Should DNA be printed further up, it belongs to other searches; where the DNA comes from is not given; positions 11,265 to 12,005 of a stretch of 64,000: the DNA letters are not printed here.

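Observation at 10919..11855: Twin stand-alone degenerate GGDEF proteins keeping a correctly spaced RxxD I-site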

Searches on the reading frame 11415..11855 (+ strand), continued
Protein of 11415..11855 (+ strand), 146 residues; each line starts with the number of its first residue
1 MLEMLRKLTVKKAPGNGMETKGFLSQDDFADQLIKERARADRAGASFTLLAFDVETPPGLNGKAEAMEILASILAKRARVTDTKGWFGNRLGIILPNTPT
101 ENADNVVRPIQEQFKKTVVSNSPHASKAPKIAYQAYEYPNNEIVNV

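Call 45: fold_search(model_id=the predicted structure, library=pdb)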
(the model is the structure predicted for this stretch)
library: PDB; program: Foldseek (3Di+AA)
matches with E <= 10: 1094; with E <= 0.001: 75
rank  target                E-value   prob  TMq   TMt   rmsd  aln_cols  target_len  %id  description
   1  3i5a                  3.1e-07  1.00  0.62  0.31   8.3       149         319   21  Crystal structure of full-length WpsR from Pseudomonas syringae (released 2009-08-18)
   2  5llx_A                3.6e-07  1.00  0.61  0.16   7.2       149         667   21  Bacteriophytochrome activated diguanylyl cyclase from Idiomarina species A28L with GTP bound (released 2017-03-15)
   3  3bre_A                4.4e-07  1.00  0.67  0.33   8.4       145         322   18  Crystal Structure of P.aeruginosa PA3702 (released 2008-04-01)
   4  3i5c_B                1.2e-06  1.00  0.68  0.51   7.3       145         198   17  Crystal structure of a fusion protein containing the leucine zipper of GCN4 and the GGDEF domain of WspR from Pseudomo (released 2009-08-18)
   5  3bre_B                1.2e-06  1.00  0.67  0.32   7.8       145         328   18  Crystal Structure of P.aeruginosa PA3702 (released 2008-04-01)
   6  3ign                  1.3e-06  1.00  0.68  0.61   3.2       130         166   25  Crystal Structure of the GGDEF domain from Marinobacter aquaeolei diguanylate cyclase complexed with c-di-GMP - Northeas (released 2009-08-11)
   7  3i5b_A                1.3e-06  1.00  0.68  0.59   3.8       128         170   18  Crystal structure of the isolated GGDEF domain of WpsR from Pseudomonas aeruginosa (released 2009-08-18)
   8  6khu                  1.3e-06  1.00  0.60  0.66   3.4       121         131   19  The crystal structure of a DGC protein from Thermotoga maritima (released 2020-07-22)
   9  5euh_A                1.5e-06  1.00  0.68  0.61   3.8       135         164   19  Crystal structure of the c-di-GMP-bound GGDEF domain of P. fluorescens GcbC (released 2015-12-30)
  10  3i5b_B                1.6e-06  1.00  0.69  0.60   3.3       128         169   18  Crystal structure of the isolated GGDEF domain of WpsR from Pseudomonas aeruginosa (released 2009-08-18)
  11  5llx_B                1.7e-06  1.00  0.61  0.16  10.1       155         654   19  Bacteriophytochrome activated diguanylyl cyclase from Idiomarina species A28L with GTP bound (released 2017-03-15)
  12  3ezu                  2.2e-06  1.00  0.56  0.27   5.6       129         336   15  Crystal structure of multidomain protein of unknown function with GGDEF-domain (NP_951600.1) from GEOBACTER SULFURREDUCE (released 2008-11-18)
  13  3i5c_A                2.5e-06  1.00  0.68  0.52   7.6       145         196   18  Crystal structure of a fusion protein containing the leucine zipper of GCN4 and the GGDEF domain of WspR from Pseudomo (released 2009-08-18)
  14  6ttr_B                2.5e-06  1.00  0.63  0.49   7.3       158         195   16  Crystal Structure of the coiled coil and GGDEF domain of DgcB from Caulobacter crescentus in complex with c-di-GMP (released 2021-01-13)
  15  6et7_B                2.5e-06  1.00  0.62  0.16   7.1       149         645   21  Activated heterodimer of the bacteriophytochrome regulated diguanylyl cyclase variant - S505V A526V - from Idiomarina  (released 2018-06-13)
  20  9g86_A                3.5e-06  1.00  0.62  0.23   7.4       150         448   19  Structure of Response regulator PleD in complex with c-diGMP and pppGpp (released 2025-08-06)
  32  9g85_C                7.7e-06  1.00  0.56  0.22   7.6       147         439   18  Structure of Response regulator PleD in complex with c-diGMP and ppGpp (released 2025-08-06)
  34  9g86_B                9.4e-06  1.00  0.62  0.23   7.3       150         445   19  Structure of Response regulator PleD in complex with c-diGMP and pppGpp (released 2025-08-06)
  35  9g85_A                9.4e-06  1.00  0.57  0.21   4.5       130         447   19  Structure of Response regulator PleD in complex with c-diGMP and ppGpp (released 2025-08-06)
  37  9g85_B                1.1e-05  1.00  0.56  0.22   7.6       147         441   18  Structure of Response regulator PleD in complex with c-diGMP and ppGpp (released 2025-08-06)
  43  9g85_D                1.9e-05  1.00  0.58  0.22   7.5       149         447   18  Structure of Response regulator PleD in complex with c-diGMP and ppGpp (released 2025-08-06)
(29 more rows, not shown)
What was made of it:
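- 11415..11855 (+): ORF2, 146 aa: stand-alone minimal degenerate GGDEF-fold protein of a large family that is coupled to small phosphoglycosyl transferases. Foldseek top 50 are all GGDEF domains (call 45).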

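Call 57: find_encoding_contigs(protein=P0004, flank=1000, max_places=2)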
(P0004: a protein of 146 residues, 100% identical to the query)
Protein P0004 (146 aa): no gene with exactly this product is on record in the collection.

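Call 62: find_related_loci(query=A6, collection=genome_contigs, flank=4000)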
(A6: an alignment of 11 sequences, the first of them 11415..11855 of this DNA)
Query A6 (146 aa) in genome_contigs; peptide patterns used: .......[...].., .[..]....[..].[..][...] (x = any residue, [..] = any of these).
53 stretches matched a pattern; 7 encode a relative of the query (tblastn E <= 1e-3); 7 distinct loci.
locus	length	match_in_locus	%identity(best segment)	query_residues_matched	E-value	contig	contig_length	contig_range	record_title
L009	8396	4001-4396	40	15-145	3e-32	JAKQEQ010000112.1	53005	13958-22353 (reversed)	MAG: Candidatus Hydrogenedentota bacterium isolate USDE_maxbin.110 k141_1553701, whole genome shotgun sequence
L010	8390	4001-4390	40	19-146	2e-27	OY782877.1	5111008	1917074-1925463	MAG: Candidatus Hydrogenedentes bacterium isolate 28e603e2-5466-4732-bb1a-a7370d5bccbd genome assembly, chromosome: 1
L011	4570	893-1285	37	15-141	2e-27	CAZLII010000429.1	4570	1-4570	MAG TPA_asm: uncultured Nitrospirales bacterium isolate binchicken_co168_237 genome assembly, contig: NODE_26782_length_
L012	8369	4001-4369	34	17-139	2e-25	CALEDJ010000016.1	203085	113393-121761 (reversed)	MAG: uncultured bacterium isolate N1_Bin_MAXBIN__043_1 genome assembly, contig: c_000000217768_partial_61182_264267, who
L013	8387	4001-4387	36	15-139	5e-22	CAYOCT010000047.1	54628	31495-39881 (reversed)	MAG TPA_asm: uncultured Nitrospiraceae bacterium isolate binchicken_co16_39 genome assembly, contig: NODE_978_length_546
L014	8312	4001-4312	35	25-141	5e-12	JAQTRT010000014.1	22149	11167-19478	MAG: bacterium isolate STB_17 NODE_5218_length_22149_cov_2.593361_Sandtown_B, whole genome shotgun sequence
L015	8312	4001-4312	34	24-139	5e-12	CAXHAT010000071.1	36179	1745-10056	MAG TPA_asm: uncultured Deferribacteres bacterium isolate SRR12479933_maxbin2_2 genome assembly, contig: ERZ4874384.73,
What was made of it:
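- Tried and rejected: The organism remains unnamed, and the nearest genomes are Hydrogenedentota MAGs (call 62).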

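Call 72: search_solved_structures(query=A3, max_evalue=1e-8, show_alignments=5)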
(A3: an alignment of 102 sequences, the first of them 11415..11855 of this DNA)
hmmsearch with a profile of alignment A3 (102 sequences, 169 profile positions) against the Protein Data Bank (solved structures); distinct sequences matched with E-value up to 1e-8: 5.
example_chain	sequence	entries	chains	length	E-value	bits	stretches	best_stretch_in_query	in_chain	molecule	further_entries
3ign_A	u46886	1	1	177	2.9e-14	56.2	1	21-139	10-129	Diguanylate cyclase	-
5euh_A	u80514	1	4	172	4.8e-11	45.8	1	23-133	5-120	Putative GGDEF domain membrane protein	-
3i5c_A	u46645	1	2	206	5.8e-09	39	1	19-122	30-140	Fusion of General control protein GCN4 and WSPR response regulator protein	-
9t28_A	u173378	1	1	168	7.1e-09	38.7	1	23-122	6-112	diguanylate cyclase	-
3i5b_A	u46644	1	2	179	9.8e-09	38.2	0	23-122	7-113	WspR response regulator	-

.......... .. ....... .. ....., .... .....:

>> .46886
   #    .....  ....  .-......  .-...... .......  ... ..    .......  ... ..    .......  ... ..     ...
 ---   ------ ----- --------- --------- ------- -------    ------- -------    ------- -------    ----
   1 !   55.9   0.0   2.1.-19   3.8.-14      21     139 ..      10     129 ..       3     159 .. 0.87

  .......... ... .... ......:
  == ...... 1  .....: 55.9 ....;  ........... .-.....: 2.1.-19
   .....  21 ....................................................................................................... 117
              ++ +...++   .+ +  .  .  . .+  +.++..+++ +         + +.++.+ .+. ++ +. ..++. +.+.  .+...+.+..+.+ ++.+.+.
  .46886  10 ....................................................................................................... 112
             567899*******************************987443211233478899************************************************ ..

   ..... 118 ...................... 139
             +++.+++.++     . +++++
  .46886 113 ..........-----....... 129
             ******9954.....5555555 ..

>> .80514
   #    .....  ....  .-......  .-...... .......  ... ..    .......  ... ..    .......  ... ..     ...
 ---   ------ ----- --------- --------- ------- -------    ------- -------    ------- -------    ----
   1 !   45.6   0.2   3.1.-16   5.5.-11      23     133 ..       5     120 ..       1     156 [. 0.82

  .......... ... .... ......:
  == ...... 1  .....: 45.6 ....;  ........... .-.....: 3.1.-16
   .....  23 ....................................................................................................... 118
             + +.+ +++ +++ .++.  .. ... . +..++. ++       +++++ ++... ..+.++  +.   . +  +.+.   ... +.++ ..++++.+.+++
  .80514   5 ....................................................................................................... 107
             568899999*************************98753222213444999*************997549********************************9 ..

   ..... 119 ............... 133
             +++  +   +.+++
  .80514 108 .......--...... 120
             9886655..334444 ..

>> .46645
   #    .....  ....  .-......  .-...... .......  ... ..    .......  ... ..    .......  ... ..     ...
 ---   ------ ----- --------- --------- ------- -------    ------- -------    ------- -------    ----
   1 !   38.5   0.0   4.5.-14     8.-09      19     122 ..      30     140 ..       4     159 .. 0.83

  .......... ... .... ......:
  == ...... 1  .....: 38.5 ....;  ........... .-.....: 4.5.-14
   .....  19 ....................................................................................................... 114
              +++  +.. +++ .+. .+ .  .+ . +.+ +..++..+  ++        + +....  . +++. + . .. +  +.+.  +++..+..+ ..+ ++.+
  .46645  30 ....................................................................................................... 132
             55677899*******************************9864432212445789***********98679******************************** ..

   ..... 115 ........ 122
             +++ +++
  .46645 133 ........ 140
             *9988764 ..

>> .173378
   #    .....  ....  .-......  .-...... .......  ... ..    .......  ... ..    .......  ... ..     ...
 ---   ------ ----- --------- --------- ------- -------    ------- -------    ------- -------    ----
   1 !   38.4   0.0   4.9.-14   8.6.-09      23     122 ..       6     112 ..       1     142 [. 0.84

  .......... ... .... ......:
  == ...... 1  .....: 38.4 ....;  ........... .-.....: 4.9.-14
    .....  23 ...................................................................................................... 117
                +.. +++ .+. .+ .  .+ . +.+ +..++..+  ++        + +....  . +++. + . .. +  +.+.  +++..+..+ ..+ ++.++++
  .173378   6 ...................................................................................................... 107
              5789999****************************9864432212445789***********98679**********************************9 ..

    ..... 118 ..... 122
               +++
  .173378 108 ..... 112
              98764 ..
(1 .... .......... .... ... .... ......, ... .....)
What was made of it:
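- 11538..11540 (+): ORF2 R42, invariant, aligned with WspR R198. In the alignment to WspR it lies 44 residues before R242 (call 72).
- They align with WspR R198, R242 and D245 (call 72).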
